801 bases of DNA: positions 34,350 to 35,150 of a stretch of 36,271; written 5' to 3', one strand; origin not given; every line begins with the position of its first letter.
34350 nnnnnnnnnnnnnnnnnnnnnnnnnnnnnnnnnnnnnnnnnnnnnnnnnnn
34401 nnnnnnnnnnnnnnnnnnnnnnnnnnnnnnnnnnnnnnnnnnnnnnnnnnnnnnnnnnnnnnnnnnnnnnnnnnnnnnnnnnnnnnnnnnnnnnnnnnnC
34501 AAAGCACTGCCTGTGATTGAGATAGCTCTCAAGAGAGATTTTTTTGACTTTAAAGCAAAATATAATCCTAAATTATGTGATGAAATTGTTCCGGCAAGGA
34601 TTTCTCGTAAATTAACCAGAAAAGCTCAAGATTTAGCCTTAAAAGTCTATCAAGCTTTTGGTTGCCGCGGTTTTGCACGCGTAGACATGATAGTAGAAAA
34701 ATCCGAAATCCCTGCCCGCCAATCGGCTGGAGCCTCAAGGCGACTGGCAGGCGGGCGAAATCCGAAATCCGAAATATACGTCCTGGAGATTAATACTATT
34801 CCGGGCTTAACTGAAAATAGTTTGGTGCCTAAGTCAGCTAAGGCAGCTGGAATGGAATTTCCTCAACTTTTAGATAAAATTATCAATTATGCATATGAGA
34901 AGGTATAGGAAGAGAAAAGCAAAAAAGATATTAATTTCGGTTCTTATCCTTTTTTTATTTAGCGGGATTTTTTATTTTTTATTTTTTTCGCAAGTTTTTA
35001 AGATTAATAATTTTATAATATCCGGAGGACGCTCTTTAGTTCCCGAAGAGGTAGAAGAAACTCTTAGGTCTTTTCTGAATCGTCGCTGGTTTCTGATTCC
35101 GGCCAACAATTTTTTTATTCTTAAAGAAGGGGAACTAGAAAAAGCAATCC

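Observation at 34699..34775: In-frame, GC-rich palindromic mini-insertion with flanking direct repeats inside ddl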

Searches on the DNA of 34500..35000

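Call 32: search_rna_families(source=window, start=34500, end=35000, threshold=evalue, max_evalue=10, show_alignments=3)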
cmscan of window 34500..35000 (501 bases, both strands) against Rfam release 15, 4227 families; matches with E-value up to 10: 3.
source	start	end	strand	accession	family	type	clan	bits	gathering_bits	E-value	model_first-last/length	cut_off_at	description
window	34938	34977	-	RF02068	STnc480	Gene; sRNA;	-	18.1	72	6.4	1-72/72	no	Enterobacterial sRNA STnc480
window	34979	35000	+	RF01475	rli45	Gene; antisense;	-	16.4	60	7.1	1-22/78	3'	Listeria snRNA rli45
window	34532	34630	-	RF02675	Ysr141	Gene; sRNA;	-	9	196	5.7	1-255/255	no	Yersinia sRNA 141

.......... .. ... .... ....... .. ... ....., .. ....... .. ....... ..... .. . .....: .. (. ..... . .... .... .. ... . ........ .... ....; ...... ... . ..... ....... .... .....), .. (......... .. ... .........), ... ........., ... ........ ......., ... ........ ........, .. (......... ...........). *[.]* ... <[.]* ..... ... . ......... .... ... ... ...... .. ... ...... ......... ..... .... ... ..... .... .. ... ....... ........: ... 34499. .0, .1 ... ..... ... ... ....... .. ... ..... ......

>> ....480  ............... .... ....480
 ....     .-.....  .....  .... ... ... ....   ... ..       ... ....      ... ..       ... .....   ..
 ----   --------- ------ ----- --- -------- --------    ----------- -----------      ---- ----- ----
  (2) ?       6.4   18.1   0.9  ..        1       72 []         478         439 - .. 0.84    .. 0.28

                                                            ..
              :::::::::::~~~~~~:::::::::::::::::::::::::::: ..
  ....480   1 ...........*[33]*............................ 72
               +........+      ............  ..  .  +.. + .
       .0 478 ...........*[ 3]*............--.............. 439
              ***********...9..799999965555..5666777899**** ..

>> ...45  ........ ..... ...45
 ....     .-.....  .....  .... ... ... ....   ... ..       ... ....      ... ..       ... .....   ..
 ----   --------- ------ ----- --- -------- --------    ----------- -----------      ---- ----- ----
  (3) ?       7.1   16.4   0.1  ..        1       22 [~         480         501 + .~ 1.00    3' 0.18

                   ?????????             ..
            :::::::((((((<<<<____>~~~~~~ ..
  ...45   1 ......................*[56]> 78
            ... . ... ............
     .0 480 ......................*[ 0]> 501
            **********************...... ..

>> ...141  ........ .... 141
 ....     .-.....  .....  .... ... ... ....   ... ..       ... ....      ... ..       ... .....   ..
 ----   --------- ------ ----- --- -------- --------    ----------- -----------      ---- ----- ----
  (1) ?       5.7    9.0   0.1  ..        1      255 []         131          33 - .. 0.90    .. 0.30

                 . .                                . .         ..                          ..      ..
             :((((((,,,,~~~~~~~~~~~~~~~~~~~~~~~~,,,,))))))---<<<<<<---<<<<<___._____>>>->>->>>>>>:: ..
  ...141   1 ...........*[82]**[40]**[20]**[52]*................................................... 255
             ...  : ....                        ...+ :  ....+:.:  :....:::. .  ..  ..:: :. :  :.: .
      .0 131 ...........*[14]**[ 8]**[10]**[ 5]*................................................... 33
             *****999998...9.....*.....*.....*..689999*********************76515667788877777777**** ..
